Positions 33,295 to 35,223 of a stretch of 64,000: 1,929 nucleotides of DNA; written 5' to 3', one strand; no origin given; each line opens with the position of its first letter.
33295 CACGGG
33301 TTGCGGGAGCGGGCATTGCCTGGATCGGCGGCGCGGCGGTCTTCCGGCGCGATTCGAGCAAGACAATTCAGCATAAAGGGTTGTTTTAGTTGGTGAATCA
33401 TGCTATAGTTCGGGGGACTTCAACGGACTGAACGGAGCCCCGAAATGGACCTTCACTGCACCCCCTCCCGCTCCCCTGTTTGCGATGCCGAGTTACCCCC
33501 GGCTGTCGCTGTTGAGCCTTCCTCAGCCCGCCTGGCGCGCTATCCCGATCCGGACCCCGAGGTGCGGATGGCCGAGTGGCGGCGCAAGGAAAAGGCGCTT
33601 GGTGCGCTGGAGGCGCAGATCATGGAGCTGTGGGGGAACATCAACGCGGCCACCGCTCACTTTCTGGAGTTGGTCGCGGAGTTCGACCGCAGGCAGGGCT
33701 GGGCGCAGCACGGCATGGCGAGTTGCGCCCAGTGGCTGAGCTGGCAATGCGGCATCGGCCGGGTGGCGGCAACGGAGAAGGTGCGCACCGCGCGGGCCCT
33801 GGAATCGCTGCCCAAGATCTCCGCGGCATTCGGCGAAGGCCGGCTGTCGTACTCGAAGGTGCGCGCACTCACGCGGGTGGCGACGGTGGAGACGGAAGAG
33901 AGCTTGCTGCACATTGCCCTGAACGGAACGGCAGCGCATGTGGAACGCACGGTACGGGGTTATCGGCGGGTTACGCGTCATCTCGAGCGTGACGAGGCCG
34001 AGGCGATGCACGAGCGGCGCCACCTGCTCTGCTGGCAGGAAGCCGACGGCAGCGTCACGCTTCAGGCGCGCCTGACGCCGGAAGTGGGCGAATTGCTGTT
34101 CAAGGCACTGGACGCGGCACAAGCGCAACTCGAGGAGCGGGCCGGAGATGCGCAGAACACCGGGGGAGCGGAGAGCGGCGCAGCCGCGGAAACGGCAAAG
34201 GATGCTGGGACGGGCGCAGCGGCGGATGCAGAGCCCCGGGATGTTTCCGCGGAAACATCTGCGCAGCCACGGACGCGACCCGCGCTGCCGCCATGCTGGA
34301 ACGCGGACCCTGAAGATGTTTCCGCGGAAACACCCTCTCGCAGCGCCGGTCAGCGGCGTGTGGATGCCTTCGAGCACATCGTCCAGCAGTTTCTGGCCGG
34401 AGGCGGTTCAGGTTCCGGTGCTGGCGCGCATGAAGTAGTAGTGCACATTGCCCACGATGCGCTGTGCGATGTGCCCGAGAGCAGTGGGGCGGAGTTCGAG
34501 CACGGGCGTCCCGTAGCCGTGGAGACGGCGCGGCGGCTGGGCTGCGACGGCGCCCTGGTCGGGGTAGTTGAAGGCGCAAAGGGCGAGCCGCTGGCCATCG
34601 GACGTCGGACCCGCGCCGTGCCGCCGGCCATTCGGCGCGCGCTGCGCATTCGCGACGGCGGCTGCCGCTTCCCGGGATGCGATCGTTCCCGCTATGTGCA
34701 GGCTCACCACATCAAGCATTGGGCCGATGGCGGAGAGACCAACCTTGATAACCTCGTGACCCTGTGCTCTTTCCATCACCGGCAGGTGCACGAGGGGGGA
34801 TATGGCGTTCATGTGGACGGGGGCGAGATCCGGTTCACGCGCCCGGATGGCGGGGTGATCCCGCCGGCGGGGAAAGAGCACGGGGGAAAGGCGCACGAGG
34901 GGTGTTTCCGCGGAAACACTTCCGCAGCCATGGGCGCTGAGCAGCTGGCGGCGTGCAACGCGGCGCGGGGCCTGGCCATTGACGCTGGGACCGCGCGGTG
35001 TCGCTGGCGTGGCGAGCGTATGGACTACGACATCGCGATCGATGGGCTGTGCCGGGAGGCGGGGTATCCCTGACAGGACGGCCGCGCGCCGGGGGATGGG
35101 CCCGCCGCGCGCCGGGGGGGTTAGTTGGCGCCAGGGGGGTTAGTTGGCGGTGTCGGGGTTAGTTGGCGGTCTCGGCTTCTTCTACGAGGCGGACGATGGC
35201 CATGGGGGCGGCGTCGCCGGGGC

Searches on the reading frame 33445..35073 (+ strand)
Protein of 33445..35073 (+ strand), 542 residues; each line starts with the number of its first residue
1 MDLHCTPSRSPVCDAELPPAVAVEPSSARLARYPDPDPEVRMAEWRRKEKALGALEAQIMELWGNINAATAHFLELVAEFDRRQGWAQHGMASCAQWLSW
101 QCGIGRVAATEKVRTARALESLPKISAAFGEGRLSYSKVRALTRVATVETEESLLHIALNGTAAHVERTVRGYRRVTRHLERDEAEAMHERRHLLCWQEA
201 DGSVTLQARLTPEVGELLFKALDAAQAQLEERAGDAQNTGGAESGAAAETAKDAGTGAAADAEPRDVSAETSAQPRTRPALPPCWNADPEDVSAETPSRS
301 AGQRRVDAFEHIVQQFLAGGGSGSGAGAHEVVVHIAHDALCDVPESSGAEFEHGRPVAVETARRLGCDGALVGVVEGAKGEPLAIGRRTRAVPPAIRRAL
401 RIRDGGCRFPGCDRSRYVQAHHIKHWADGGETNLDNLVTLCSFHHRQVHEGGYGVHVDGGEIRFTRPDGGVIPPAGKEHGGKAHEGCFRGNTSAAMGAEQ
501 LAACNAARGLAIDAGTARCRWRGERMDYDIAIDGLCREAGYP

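Call 82: search_protein_families(library=pfam, proteins=[window:33445-35073:+], max_evalue=0.00001)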
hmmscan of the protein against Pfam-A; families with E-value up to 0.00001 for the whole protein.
window:33445-35073:+ (542 aa): 2 families
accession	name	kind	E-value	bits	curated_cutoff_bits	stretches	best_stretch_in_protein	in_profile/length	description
PF02720.22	DUF222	-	5.9e-23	82.1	24.4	1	70-404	15-306/306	Domain of unknown function (DUF222)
PF01844.29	HNH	-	2.2e-07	31.4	21.4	1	407-449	4-45/47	HNH endonuclease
